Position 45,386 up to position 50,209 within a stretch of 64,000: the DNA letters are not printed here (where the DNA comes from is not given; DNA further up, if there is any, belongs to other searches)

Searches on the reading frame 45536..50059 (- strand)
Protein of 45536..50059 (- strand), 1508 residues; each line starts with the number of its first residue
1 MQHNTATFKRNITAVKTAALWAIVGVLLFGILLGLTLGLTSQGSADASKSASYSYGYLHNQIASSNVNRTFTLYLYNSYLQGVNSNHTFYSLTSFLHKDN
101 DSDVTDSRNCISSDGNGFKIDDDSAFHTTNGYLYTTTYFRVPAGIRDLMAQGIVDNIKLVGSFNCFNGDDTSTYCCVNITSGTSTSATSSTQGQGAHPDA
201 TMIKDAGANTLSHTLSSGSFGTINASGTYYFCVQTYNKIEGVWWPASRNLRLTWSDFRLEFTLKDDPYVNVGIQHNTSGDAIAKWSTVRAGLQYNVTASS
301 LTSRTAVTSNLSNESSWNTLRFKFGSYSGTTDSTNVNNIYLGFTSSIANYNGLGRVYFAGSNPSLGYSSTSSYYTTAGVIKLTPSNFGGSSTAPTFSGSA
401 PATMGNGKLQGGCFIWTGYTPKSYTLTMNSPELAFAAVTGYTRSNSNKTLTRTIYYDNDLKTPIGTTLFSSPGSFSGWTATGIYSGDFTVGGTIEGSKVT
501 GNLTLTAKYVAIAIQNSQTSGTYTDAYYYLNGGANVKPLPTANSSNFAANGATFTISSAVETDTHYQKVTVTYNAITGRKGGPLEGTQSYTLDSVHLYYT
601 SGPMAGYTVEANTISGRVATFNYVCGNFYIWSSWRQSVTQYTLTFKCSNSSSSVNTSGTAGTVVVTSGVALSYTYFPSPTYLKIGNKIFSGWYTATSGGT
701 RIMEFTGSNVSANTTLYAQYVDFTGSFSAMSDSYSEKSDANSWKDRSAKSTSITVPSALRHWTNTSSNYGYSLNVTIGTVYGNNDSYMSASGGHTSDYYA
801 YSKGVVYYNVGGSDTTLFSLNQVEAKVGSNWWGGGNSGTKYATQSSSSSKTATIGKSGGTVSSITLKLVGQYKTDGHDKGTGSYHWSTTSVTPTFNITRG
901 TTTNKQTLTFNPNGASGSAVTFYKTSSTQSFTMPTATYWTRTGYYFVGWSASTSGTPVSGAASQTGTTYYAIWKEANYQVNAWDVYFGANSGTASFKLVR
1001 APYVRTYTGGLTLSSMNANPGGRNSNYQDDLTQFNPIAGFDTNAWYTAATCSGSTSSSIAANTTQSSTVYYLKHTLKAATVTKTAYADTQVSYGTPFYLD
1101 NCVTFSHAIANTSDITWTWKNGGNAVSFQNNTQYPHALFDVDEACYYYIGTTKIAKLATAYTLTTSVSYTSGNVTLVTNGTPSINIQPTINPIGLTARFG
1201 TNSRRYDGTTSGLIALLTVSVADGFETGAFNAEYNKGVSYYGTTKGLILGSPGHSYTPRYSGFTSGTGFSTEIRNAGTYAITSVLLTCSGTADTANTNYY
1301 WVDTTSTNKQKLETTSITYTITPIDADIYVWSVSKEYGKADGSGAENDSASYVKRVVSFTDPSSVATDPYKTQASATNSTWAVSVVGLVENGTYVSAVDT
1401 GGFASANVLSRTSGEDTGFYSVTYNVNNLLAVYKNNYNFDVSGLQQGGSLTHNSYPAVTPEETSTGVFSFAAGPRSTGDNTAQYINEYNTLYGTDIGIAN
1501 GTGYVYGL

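Call 20: search_protein_families(library=pfam, proteins=[window:45536-50059:-], max_evalue=1)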
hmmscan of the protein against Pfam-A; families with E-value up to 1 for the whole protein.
window:45536-50059:- (1508 aa): 1 family
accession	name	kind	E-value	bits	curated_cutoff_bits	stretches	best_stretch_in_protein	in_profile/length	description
PF09479.16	Flg_new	-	0.00022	21.7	27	2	641-719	1-65/65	Listeria-Bacteroides repeat domain (List_Bact_rpt)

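Call 23: find_homologous_proteins(query=window:45536-50059:-, max_evalue=0.00001)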
Query window:45536-50059:-: 8000 candidates shared short words with the query, none scored E <= 0.00001.

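Call 52: search_protein_families(library=ncbifam, proteins=[window:45536-50059:-], max_evalue=0.01)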
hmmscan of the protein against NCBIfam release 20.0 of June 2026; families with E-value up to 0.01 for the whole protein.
window:45536-50059:- (1508 aa): 1 family
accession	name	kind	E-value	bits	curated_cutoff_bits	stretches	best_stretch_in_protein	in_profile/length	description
TIGR02543.1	List_Bact_rpt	repeat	0.0036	17.6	20.95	1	940-975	2-42/44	TIGR02543 family repeat protein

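Call 66: search_solved_structures(query=window:45536-50059:-, max_evalue=1)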
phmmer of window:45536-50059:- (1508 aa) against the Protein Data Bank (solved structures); distinct sequences matched with E-value up to 1: 1.
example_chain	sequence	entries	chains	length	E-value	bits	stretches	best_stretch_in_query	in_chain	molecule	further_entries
9he6_A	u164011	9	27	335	0.14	13.1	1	658-728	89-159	Heme-thiolate peroxidase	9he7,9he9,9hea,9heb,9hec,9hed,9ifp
